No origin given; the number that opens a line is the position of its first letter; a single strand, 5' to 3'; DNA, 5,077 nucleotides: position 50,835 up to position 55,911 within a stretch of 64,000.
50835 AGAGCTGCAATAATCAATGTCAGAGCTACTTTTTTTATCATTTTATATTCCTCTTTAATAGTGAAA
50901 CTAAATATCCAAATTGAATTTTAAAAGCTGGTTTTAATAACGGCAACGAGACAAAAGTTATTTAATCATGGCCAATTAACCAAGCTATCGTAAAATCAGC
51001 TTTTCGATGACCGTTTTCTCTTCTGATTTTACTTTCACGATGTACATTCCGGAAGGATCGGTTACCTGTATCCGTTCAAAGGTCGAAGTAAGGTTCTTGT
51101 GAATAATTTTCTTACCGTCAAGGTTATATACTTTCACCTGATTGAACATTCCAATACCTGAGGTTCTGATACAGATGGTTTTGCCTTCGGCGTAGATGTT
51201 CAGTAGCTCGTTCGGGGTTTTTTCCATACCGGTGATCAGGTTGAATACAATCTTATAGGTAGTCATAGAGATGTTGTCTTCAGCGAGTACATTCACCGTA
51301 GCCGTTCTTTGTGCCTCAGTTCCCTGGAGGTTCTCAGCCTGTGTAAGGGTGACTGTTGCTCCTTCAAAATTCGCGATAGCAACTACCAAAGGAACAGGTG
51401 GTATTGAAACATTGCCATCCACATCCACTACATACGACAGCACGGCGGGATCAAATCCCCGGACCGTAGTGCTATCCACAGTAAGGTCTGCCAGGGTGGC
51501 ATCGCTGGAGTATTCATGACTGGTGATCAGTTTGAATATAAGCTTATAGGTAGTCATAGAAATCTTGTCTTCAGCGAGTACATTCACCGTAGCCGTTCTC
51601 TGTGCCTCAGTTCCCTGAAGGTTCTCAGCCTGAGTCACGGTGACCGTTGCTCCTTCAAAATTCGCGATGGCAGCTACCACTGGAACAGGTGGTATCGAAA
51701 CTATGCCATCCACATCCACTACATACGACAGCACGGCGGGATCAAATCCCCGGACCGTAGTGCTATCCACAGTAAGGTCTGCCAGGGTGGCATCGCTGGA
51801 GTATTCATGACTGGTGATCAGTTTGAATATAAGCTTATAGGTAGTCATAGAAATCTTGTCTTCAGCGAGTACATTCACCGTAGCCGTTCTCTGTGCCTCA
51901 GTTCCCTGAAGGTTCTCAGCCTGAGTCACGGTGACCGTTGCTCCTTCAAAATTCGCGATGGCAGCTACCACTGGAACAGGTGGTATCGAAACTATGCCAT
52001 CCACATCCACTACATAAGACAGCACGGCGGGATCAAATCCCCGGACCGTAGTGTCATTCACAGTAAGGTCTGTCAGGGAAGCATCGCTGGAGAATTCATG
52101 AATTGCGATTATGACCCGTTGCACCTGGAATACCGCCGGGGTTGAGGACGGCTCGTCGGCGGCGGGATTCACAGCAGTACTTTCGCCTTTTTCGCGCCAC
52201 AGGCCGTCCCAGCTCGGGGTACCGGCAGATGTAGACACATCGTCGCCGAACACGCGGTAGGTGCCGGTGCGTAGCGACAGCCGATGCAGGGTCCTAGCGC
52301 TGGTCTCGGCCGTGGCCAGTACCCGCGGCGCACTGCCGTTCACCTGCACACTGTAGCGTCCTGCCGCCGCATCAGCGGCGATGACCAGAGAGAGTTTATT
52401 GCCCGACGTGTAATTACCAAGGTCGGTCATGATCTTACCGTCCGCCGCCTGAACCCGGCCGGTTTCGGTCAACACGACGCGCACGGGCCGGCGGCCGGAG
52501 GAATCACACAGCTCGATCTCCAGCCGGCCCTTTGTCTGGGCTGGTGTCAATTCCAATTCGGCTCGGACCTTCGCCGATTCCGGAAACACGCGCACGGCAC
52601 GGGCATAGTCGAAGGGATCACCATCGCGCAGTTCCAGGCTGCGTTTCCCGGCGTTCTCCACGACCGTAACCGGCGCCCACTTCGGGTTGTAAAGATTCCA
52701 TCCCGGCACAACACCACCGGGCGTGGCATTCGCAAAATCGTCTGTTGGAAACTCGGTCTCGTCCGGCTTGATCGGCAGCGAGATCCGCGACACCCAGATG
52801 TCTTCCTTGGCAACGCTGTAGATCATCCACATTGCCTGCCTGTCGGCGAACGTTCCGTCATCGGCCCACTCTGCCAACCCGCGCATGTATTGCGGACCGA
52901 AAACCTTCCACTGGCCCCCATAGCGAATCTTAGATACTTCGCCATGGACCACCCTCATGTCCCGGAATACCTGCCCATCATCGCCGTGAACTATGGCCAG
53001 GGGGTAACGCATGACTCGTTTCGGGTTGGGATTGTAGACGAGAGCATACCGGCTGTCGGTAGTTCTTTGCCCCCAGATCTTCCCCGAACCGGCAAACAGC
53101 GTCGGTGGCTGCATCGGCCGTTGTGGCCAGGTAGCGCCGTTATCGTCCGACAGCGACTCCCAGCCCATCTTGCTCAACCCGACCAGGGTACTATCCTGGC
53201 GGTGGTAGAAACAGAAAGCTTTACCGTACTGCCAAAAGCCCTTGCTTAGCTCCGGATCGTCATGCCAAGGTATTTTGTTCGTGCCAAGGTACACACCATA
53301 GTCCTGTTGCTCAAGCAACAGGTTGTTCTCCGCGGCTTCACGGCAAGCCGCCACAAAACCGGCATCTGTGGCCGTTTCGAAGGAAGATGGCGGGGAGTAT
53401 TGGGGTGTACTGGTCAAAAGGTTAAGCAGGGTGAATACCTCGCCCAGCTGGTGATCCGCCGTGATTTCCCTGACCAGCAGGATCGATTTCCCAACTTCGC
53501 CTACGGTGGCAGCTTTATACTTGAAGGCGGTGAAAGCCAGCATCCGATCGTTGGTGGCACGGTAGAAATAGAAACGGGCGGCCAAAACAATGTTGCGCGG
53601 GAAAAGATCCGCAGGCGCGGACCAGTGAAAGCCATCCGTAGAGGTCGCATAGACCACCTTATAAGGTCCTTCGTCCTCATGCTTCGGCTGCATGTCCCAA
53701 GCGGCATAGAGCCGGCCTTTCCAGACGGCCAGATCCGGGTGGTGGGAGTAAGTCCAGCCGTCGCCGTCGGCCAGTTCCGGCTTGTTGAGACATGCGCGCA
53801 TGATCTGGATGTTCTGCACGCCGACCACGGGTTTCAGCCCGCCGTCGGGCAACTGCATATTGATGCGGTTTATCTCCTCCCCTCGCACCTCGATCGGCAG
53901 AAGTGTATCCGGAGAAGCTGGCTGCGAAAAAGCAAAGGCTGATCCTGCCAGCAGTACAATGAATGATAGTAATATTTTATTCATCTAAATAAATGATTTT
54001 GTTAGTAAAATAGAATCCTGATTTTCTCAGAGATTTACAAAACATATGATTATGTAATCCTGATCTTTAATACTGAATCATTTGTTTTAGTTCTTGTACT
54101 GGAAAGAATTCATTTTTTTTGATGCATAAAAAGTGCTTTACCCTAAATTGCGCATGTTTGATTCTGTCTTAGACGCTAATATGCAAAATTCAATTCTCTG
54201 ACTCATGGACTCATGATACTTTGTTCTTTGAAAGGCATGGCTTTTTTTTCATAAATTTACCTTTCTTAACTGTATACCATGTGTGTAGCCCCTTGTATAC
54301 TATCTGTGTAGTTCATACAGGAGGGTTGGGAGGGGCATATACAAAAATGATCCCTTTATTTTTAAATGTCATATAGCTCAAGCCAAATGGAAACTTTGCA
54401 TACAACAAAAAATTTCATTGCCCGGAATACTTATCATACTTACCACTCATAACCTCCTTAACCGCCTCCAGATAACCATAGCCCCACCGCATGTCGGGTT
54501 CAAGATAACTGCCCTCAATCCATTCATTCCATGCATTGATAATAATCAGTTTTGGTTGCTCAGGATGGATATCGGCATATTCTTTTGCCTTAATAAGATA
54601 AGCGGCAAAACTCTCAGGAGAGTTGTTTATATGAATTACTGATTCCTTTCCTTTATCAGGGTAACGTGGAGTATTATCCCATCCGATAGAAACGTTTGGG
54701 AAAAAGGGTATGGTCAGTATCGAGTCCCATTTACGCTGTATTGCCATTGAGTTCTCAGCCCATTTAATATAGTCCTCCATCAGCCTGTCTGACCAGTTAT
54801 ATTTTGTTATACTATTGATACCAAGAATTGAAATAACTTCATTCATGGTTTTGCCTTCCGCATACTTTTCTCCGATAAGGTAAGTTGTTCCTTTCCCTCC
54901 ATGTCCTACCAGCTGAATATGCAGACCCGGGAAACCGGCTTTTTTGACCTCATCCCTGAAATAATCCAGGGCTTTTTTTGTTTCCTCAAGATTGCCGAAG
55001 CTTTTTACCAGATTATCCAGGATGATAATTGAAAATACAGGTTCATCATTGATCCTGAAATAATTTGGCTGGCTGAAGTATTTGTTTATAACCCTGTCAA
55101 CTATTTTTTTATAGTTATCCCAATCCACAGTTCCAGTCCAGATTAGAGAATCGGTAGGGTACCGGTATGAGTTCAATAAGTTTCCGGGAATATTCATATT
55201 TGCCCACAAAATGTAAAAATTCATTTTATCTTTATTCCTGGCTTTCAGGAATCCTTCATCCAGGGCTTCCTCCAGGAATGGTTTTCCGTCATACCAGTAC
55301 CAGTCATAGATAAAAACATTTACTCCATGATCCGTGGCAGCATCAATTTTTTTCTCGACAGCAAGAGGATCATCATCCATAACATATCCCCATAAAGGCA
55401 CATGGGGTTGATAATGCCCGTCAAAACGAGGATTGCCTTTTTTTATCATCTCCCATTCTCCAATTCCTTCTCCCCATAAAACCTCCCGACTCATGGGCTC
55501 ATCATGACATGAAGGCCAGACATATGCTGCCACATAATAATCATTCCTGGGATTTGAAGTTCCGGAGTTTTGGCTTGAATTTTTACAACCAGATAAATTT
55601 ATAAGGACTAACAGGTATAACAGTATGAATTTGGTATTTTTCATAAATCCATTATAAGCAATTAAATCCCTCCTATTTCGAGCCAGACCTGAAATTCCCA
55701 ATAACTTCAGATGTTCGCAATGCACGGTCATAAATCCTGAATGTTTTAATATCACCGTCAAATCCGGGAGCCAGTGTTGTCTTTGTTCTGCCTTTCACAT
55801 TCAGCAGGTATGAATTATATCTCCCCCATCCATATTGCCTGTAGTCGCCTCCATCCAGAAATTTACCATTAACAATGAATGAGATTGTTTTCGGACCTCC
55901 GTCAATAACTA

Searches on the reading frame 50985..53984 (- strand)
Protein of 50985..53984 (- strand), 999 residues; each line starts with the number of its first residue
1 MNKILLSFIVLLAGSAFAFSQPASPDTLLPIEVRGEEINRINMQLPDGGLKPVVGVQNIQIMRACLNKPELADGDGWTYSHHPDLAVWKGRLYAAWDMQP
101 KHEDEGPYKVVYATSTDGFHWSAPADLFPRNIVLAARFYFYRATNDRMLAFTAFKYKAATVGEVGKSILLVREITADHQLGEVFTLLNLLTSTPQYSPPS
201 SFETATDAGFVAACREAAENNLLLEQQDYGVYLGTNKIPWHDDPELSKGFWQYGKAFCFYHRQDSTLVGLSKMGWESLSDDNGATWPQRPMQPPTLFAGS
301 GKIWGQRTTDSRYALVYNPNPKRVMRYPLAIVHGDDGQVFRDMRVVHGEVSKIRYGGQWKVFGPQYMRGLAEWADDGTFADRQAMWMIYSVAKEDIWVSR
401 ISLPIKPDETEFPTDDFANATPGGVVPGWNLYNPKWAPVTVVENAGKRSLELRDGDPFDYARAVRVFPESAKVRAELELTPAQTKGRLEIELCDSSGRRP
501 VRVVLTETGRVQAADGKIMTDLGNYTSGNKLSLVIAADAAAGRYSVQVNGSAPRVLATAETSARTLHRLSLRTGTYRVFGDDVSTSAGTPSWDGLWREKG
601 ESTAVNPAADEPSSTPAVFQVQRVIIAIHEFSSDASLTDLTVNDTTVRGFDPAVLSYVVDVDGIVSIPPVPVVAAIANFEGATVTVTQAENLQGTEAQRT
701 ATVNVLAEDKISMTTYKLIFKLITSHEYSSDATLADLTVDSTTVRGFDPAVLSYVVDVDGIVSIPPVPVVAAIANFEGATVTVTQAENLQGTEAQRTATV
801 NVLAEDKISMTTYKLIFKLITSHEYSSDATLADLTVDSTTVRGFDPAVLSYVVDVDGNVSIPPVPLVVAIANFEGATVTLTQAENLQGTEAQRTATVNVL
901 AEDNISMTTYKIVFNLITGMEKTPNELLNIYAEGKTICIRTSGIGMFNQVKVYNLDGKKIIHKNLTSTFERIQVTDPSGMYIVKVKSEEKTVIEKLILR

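Call 11: search_protein_families(library=pfam, proteins=[window:50985-53984:-], max_evalue=0.0001)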
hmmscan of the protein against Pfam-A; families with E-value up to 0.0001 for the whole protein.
window:50985-53984:- (999 aa): 4 families
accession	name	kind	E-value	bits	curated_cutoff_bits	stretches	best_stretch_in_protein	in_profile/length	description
PF24067.1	Beta-prop_BT_1020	-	1.3e-32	113.7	27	1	39-226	9-218/236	BT_1020-like, N-terminal beta propeller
PF22585.3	Sialidase-like_CBM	-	5.2e-30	104.9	27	1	429-581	1-149/156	Sialidase-like, CBM domain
PF12733.13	Cadherin-like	-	1e-06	29.5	24.2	0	831-913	1-85/89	Cadherin-like beta sandwich domain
PF18962.6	Por_Secre_tail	-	8.6e-06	26.4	27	1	948-997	22-74/75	Secretion system C-terminal sorting domain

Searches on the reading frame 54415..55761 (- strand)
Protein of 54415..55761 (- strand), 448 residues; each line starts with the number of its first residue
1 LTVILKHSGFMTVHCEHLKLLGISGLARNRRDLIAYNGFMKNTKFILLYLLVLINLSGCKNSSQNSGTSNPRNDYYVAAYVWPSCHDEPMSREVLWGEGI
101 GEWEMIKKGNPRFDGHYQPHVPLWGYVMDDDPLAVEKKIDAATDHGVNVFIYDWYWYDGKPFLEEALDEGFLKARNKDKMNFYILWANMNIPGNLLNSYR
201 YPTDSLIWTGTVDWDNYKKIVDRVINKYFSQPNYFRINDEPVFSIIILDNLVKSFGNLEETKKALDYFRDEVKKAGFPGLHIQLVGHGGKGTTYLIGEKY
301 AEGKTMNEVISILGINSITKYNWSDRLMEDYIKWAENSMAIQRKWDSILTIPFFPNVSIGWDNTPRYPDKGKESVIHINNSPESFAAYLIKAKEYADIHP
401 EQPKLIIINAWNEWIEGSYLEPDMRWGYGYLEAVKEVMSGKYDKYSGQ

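Call 11: search_protein_families(library=pfam, proteins=[window:54415-55761:-], max_evalue=0.0001)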
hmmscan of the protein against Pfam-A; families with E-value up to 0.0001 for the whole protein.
window:54415-55761:- (448 aa): 1 family
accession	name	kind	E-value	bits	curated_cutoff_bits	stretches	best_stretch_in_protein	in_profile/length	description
PF14307.12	Glyco_tran_WbsX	-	6e-53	181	25.1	1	79-434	3-350/350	Glycosyltransferase WbsX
